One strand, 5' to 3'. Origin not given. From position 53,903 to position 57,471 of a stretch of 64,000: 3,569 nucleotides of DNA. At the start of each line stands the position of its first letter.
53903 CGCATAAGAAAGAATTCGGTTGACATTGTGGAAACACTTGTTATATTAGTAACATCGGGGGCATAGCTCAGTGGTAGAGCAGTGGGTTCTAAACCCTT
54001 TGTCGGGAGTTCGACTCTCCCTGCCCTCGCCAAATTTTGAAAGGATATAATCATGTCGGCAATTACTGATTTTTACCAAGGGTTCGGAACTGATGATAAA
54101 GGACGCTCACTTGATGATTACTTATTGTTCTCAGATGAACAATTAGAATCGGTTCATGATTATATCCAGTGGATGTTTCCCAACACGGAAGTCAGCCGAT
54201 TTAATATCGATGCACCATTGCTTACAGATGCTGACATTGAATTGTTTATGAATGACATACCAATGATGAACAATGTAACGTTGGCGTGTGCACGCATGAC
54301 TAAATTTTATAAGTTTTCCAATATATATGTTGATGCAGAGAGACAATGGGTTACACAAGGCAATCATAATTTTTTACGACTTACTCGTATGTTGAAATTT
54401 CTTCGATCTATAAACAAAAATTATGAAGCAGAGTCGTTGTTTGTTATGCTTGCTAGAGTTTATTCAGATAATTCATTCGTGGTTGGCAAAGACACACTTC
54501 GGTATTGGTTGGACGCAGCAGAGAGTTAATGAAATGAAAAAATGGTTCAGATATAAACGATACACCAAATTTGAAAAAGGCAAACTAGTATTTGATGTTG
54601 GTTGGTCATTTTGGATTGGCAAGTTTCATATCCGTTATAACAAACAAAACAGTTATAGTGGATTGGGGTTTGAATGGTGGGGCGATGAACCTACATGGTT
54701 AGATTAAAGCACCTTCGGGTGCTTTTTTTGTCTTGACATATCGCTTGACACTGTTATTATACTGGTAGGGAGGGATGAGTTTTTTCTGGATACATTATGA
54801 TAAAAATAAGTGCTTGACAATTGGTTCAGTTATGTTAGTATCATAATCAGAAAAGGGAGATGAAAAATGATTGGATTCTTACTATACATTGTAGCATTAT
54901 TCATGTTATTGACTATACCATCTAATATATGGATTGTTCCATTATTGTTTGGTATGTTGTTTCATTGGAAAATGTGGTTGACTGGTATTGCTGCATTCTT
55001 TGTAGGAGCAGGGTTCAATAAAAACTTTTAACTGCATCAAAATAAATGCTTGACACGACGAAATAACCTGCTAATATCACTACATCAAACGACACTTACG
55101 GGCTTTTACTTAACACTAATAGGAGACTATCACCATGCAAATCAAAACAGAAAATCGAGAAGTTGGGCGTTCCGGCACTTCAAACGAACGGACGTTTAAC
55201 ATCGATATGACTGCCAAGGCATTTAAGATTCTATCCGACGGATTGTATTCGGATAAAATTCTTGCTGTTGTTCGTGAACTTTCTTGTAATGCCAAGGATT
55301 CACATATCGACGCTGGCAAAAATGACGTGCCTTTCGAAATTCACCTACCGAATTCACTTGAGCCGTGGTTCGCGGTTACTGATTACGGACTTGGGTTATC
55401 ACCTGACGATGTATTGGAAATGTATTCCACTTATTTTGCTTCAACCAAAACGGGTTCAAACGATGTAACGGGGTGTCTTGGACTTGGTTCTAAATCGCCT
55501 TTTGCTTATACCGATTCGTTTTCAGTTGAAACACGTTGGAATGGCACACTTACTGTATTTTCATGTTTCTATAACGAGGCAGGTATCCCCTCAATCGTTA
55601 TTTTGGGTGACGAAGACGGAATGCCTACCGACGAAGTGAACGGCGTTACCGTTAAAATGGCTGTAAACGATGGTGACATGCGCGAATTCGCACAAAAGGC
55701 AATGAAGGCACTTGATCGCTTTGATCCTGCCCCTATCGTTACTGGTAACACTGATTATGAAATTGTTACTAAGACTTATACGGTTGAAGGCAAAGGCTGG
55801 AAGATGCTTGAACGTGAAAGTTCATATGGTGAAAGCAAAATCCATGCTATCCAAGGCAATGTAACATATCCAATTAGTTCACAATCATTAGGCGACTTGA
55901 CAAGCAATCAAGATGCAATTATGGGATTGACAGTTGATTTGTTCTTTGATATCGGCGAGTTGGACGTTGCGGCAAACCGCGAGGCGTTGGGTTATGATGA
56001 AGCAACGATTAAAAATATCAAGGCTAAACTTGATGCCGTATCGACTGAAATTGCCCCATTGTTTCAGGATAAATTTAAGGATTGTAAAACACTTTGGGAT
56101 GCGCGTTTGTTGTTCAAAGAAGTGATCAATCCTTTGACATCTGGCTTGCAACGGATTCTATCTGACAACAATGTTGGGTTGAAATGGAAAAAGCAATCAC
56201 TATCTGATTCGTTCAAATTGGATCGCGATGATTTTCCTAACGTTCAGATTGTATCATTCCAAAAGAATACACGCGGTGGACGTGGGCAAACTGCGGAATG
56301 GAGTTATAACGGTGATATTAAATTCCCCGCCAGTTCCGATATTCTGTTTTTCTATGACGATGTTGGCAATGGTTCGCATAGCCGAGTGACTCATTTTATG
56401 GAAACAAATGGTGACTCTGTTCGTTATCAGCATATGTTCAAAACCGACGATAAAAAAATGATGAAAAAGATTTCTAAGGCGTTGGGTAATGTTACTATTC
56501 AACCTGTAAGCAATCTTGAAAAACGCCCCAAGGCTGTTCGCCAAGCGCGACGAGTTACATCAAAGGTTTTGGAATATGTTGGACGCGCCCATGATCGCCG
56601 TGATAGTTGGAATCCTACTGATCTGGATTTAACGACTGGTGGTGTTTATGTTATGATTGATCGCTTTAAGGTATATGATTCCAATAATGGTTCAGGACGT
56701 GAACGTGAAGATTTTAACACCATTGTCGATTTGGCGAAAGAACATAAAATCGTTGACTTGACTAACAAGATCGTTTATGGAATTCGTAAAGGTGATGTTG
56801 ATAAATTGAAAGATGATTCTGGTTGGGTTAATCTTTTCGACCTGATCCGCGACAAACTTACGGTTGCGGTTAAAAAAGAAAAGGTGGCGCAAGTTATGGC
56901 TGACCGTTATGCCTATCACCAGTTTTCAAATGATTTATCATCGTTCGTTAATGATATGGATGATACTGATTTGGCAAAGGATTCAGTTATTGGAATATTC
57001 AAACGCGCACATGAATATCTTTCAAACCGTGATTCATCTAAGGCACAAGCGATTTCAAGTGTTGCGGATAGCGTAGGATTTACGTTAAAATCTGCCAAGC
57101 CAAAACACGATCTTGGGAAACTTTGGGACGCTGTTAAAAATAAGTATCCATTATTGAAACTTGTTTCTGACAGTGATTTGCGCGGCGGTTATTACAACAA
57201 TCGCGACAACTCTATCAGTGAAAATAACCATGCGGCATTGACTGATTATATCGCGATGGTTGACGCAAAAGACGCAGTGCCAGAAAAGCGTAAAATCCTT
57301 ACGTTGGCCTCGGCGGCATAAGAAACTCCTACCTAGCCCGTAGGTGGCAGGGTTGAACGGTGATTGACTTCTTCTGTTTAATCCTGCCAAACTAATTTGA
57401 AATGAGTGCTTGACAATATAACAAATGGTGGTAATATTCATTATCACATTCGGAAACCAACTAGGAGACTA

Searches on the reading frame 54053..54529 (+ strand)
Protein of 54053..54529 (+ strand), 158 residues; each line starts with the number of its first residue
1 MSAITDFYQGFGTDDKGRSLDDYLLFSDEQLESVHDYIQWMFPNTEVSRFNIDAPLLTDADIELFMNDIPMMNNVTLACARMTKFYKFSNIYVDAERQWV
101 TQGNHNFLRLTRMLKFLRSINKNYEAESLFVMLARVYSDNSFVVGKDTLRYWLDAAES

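Call 8: search_protein_families(library=phrogs, proteins=[window:54053-54529:+], max_evalue=0.001)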
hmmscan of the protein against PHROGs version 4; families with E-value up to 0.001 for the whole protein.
window:54053-54529:+ (158 aa): 1 family
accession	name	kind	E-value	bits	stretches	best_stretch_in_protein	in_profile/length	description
phrog_38436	-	unknown function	2.7e-15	58.2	1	6-140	21-162/193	-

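Call 9: search_protein_families(library=pfam, proteins=[window:54053-54529:+], max_evalue=0.001)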
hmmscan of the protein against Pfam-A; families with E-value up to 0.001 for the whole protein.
window:54053-54529:+ (158 aa): 1 family
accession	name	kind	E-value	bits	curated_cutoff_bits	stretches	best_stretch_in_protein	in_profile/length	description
PF04664.18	OGFr_N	-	6e-13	49.2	22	1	29-154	37-174/208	Opioid growth factor receptor (OGFr) conserved region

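Call 18: find_encoding_contigs(protein=window:54053-54529:+, flank=10000, max_places=10)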
Protein window:54053-54529:+ (158 aa): 7 contigs read that carry it; 3 places shown.
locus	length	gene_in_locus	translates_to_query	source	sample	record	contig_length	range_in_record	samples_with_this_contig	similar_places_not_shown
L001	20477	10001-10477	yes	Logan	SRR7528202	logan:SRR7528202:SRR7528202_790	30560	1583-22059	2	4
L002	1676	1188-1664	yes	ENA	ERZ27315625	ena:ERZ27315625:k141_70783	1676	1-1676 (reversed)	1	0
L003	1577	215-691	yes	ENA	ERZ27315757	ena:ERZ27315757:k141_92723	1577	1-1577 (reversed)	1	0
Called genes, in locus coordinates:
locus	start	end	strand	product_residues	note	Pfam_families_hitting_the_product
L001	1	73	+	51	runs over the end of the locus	-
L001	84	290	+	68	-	-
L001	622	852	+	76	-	-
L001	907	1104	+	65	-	-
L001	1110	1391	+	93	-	-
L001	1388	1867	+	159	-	-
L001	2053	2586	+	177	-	PF04386:SspB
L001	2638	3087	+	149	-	-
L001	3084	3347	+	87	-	-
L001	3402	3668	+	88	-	-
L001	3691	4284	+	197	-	PF14090:HTH_39 (weak)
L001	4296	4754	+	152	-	PF18406:DUF1281_C (weak)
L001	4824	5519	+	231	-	-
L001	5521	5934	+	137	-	-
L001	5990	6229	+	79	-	-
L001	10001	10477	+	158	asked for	PF04664:OGFr_N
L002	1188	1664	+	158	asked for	PF04664:OGFr_N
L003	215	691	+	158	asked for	PF04664:OGFr_N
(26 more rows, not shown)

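Call 24: find_homologous_proteins(query=window:54053-54529:+)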
Query window:54053-54529:+ (158 aa): 58 proteins with E <= 0.001 among 67 candidates.
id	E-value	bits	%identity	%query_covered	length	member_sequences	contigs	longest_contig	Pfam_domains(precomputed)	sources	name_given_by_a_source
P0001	2.9e-101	354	100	100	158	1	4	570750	PF04664.19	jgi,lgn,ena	-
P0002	2.4e-38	149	46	99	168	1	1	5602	PF04664.19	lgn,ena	-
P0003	1.7e-36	143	48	97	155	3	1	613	PF04664.19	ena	-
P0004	2.1e-36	143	49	98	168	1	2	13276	PF04664.19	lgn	-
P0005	3.8e-36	142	45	98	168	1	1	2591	PF04664.19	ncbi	-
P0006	2.2e-30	124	43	96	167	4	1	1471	PF04664.19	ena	-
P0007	6.7e-29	119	40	98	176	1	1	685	PF04664.19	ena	-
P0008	7.3e-29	119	40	98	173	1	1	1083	PF04664.19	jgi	jgi:hypothetical protein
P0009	4.7e-28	116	41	97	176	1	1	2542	PF04664.19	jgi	jgi:hypothetical protein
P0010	5.7e-28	116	40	96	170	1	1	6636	PF04664.19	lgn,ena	-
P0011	5.9e-28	116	41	98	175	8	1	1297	PF04664.19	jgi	jgi:hypothetical protein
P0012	8.4e-28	115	43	94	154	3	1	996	PF04664.19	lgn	-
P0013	8.6e-28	115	40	99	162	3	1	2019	PF04664.19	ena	-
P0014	1.0e-27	115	38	98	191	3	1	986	PF04664.19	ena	-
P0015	1.9e-27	114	44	89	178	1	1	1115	PF04664.19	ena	-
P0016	1.9e-27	114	38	96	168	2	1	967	PF04664.19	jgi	jgi:hypothetical protein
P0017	2.1e-27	114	41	96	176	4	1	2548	PF04664.19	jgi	jgi:Opioid growth factor receptor (OGFr) conserved region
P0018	3.4e-27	113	41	96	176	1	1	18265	PF04664.19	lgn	-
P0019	4.0e-27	113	41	99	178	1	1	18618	PF04664.19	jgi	jgi:hypothetical protein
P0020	4.2e-27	113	40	96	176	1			PF04664.19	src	-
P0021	9.1e-27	112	40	98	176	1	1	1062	PF04664.19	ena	-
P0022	9.4e-27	112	40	96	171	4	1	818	PF04664.19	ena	-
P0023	2.0e-26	111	39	95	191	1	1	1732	PF04664.19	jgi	jgi:hypothetical protein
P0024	2.3e-26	111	40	98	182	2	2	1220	PF04664.19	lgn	-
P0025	2.5e-26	110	40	96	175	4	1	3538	PF04664.19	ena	-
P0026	3.2e-26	110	39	92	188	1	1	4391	PF04664.19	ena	-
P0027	3.3e-26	110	40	96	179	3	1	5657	PF04664.19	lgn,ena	-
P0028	3.8e-26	110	40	97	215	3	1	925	PF04664.19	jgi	jgi:hypothetical protein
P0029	3.9e-26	110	41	95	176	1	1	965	PF04664.19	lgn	-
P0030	5.7e-26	109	39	98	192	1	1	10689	PF04664.19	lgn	-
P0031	6.0e-26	109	39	96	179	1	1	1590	PF04664.19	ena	-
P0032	6.0e-26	109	38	96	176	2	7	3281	PF04664.19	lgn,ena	-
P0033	7.4e-26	109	40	96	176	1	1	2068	PF04664.19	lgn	-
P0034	9.4e-26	109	38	98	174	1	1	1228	PF04664.19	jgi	jgi:hypothetical protein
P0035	1.0e-25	108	38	96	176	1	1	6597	PF04664.19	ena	-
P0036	1.7e-25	108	37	97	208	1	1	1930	PF04664.19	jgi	jgi:Opioid growth factor receptor (OGFr) conserved region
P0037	3.5e-25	107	41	94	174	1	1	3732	PF04664.19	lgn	-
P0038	3.5e-25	107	39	99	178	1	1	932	PF04664.19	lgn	-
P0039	4.1e-25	107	38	97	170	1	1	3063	PF04664.19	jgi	jgi:hypothetical protein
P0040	1.1e-24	105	41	97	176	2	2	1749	PF04664.19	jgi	-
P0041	2.4e-24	104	37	98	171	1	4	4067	PF04664.19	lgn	-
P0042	2.5e-24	104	40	97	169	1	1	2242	PF04664.19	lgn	-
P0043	2.9e-24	104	41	96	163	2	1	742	PF04664.19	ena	-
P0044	3.4e-24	104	35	98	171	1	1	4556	PF04664.19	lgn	-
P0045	4.9e-24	103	36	98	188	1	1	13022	PF04664.19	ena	-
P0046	2.2e-23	101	37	96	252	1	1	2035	PF04664.19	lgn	-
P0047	1.1e-22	99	39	94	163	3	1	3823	PF04664.19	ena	-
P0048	1.1e-22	99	38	98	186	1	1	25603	PF04664.19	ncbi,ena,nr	ncbi:MAG TPA: opioid growth factor receptor-related protein [Gemmatimonadaceae bacterium]|nr:opioid 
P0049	2.5e-22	97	36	99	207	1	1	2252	PF04664.19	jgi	jgi:Opioid growth factor receptor (OGFr) conserved region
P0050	3.4e-22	97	34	99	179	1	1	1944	PF04664.19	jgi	jgi:Opioid growth factor receptor (OGFr) conserved region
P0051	3.4e-22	97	46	70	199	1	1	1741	PF04664.19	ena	-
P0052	5.1e-22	96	38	96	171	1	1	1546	PF04664.19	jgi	jgi:Opioid growth factor receptor (OGFr) conserved region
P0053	6.7e-21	93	37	95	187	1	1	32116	PF04664.19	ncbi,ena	-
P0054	6.6e-20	90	36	99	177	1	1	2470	PF04664.19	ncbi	-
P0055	9.3e-19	86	36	97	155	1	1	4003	PF04664.19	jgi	jgi:hypothetical protein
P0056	1.4e-18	85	32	98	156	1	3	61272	PF04664.19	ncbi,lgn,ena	-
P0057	6.9e-17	80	35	95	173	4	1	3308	PF04664.19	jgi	-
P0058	2.9e-15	75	38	84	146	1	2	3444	PF04664.19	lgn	-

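Call 25: find_encoding_contigs(protein=P0004, flank=10000, max_places=3)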
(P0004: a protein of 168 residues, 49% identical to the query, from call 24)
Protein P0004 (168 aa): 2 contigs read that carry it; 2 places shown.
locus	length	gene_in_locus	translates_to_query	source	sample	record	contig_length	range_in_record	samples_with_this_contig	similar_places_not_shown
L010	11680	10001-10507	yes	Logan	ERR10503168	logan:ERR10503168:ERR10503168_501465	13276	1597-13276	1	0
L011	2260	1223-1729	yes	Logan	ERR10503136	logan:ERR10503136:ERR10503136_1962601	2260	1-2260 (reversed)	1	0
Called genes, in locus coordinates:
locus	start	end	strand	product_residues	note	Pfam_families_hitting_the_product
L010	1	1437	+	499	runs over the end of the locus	PF00580:UvrD-helicase, PF13245:AAA_19, PF13604:AAA_30 (faint), PF13361:UvrD_C, PF13538:UvrD_C_2 (weak)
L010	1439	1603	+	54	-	-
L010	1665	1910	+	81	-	-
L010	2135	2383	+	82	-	-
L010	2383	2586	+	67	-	-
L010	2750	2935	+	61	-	-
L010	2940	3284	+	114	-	-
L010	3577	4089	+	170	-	-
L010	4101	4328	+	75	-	-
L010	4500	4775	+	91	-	-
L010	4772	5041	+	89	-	-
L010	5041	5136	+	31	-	-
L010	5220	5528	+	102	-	-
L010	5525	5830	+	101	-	-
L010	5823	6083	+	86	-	-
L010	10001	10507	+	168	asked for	PF04664:OGFr_N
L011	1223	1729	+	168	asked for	PF04664:OGFr_N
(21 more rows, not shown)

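Call 26: find_encoding_contigs(protein=P0002, flank=10000, max_places=3)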
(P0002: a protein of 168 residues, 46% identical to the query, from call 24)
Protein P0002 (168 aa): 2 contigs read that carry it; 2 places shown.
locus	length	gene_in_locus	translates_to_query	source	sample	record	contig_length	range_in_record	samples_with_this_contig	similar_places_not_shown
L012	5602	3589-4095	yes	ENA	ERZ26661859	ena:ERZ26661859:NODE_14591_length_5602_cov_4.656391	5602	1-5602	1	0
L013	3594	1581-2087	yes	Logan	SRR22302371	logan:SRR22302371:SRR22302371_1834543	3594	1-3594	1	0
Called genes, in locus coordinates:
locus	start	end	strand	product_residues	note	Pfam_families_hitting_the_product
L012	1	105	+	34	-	?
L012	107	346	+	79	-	-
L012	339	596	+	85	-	-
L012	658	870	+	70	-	-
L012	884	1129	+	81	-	-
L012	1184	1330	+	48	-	-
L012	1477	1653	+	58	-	-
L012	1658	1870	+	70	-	-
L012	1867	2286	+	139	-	-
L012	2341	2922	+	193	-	-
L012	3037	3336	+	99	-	-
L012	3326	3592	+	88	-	-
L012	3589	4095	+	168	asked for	PF04664:OGFr_N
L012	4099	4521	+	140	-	-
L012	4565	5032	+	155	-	-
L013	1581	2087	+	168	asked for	PF04664:OGFr_N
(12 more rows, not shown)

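Call 31: search_protein_families(library=ncbifam, proteins=[window:54053-54529:+], max_evalue=0.001)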
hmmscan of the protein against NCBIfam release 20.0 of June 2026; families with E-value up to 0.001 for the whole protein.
window:54053-54529:+ (158 aa): 0 families

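Call 70: predict_structure(alignment_id=A1)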
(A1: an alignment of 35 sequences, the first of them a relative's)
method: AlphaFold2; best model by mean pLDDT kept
length: 158 residues; sequences in the alignment: 35
mean_pLDDT: 92.3   pTM: 0.88
mean pLDDT of the five models: 92.3, 92.2, 91.9, 91.1, 90.7
residues with pLDDT >= 90: 134; 70-90: 17; 50-70: 7; < 50: 0
segments of 3 or more residues with pLDDT < 50: none
pLDDT, mean of each block of 10 residues (from residue 1): 93 96 97 93 92 92 96 97 88 66 93 97 96 94 95 93
secondary structure, 60 per line:
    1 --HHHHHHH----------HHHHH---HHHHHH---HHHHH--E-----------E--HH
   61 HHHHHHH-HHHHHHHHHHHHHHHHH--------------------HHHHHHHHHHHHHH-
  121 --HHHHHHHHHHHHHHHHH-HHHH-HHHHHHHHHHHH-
elements in order: H3-9 H20-24 H28-33 H37-41 H59-67 H69-85 H106-119 H123-139 H141-144 H146-157

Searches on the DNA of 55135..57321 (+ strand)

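Call 111: search_dna_similar(query=L288:5108-5182:+, collection=phages, mode=distant, max_evalue=0.01, max_rows=30)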
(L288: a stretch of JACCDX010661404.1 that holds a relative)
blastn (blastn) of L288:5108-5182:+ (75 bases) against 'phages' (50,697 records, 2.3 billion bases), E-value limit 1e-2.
Records with a match: 119; places in all: 122; records where one place covers at least 80% of the query: 10.
Best place of each record, by identity: 80-90% 98; 60-80% 21.
By first word of the organism name: Mycobacterium 95; Prevotella 9; Sinorhizobium 5; Stenotrophomonas 4; Xanthomonas 2; Gordonia 2; Salmonella 1; Vibrio 1.
By host as written in the record: Mycobacterium smegmatis mc2 155 70; Mycobacterium smegmatis mc#155 18; Prevotella sp. 9; Sinorhizobium meliloti 5; Stenotrophomonas maltophilia 3; Rhodococcus erythropolis RIA 643 2; Mycobacterium sp. 2; Mycobacterium smegmatius mc2 155 2; and 8 more.
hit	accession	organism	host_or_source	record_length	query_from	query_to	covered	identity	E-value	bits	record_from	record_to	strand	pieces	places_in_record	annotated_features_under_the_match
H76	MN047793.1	Xanthomonas phage Xoo-sp13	Xanthomonas oryzae pv. oryzae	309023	4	75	96%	80.8%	1e-9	66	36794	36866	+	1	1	none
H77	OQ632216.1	Salmonella phage Arash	Salmonella enterica subsp. enterica ...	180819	6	75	93%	82.9%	8e-12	73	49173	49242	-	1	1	tRNA-Phe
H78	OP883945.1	Stenotrophomonas phage CM1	Stenotrophomonas maltophilia SRM01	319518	1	75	100%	76.3%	8e-6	54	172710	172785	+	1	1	record has no annotation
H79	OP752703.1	Stenotrophomonas phage RAS14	Stenotrophomonas maltophilia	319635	1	75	100%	76.3%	8e-6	54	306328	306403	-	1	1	tRNA-TERM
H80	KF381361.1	Sinorhizobium phage phiM12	Sinorhizobium meliloti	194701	7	75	92%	75.7%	1e-3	47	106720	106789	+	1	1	tRNA-TERM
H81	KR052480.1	Sinorhizobium phage phiM7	Sinorhizobium meliloti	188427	7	75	92%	75.7%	1e-3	47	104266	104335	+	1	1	tRNA-TERM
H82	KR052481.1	Sinorhizobium phage phiM19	Sinorhizobium meliloti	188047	7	75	92%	75.7%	1e-3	47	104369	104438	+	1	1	tRNA-TERM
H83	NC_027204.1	Sinorhizobium phage phiM12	Sinorhizobium meliloti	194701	7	75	92%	75.7%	1e-3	47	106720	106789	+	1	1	tRNA-TERM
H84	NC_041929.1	Sinorhizobium phage phiM7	Sinorhizobium meliloti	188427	7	75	92%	75.7%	1e-3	47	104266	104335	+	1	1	tRNA-TERM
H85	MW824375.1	Vibrio phage 207E48.1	Vibrio crassostreae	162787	8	75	91%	76.8%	9e-5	50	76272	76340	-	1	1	tRNA-Gly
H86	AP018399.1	Xanthomonas phage XacN1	Xanthomonas citri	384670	7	65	79%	81.7%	2e-6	56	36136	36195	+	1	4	tRNA-Sup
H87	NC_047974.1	Gordonia phage Jace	Rhodococcus erythropolis RIA 643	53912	7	65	79%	79.7%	8e-6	54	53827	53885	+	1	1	99: tRNA-Trp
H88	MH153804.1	Gordonia phage Jace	Rhodococcus erythropolis RIA 643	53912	7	65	79%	79.7%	8e-6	54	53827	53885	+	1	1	99: tRNA-Trp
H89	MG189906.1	Stenotrophomonas phage vB_SmaS_DLP_5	Stenotrophomonas maltophilia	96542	8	63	75%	79.7%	4e-3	45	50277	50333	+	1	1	tRNA-TERM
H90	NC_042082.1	Stenotrophomonas phage vB_SmaS_DLP_5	Stenotrophomonas maltophilia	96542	8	63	75%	79.7%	4e-3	45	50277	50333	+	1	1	tRNA-TERM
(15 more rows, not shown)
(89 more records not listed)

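Call 112: get_annotated_region(hit=H83, flank=12000)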
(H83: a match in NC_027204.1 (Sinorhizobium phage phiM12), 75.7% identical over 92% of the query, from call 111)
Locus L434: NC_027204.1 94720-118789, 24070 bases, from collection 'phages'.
description: Sinorhizobium phage phiM12, complete genome.
organism: Sinorhizobium phage phiM12 (NCBI taxid 1357423)
taxonomy: Viruses; Duplodnaviria; Heunggongvirae; Uroviricota; Caudoviricetes; Emdodecavirus; Emdodecavirus M12
host: Sinorhizobium meliloti; source: -; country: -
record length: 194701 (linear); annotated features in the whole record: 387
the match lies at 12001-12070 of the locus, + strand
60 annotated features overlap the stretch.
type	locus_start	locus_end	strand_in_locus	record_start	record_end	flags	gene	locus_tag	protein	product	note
CDS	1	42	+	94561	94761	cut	-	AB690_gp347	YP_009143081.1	elongation factor Ts-like protein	contains UBA[pfam00627], UBA/TS-N domain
tRNA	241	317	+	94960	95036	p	-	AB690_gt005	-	tRNA-OTHER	-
CDS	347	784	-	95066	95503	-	-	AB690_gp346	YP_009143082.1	HNH endonuclease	domain similarity [COG3183], Predicted restriction endonuclease; and CPSase_L_D3[smart01096], Carbamoyl-phosphate ...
tRNA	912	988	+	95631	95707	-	-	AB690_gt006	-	tRNA-Met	-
CDS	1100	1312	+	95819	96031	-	-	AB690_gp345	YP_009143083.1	hypothetical protein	-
CDS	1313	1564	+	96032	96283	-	-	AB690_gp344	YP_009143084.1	hypothetical protein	-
tRNA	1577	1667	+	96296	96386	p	-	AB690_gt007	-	tRNA-OTHER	-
tRNA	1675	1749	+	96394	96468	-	-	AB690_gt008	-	tRNA-Cys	-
CDS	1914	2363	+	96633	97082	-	-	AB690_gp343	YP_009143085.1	hypothetical protein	-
CDS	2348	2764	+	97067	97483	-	-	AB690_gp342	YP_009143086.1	S-adenosylmethionine decarboxylase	contains AdoMet_dc[pfam02675], S-adenosylmethionine decarboxylase domain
CDS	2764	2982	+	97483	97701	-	-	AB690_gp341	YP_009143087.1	putative peptidase-like protein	-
CDS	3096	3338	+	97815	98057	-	-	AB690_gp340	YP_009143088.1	hypothetical protein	-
CDS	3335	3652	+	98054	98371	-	-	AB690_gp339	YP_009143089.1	hypothetical protein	-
CDS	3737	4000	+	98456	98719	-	-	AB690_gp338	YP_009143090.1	ribonucleotide reductase NrdA-like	contains pfam14216, Domain of unknown function (DUF4326)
CDS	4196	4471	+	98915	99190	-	-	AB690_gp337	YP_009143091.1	hypothetical protein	-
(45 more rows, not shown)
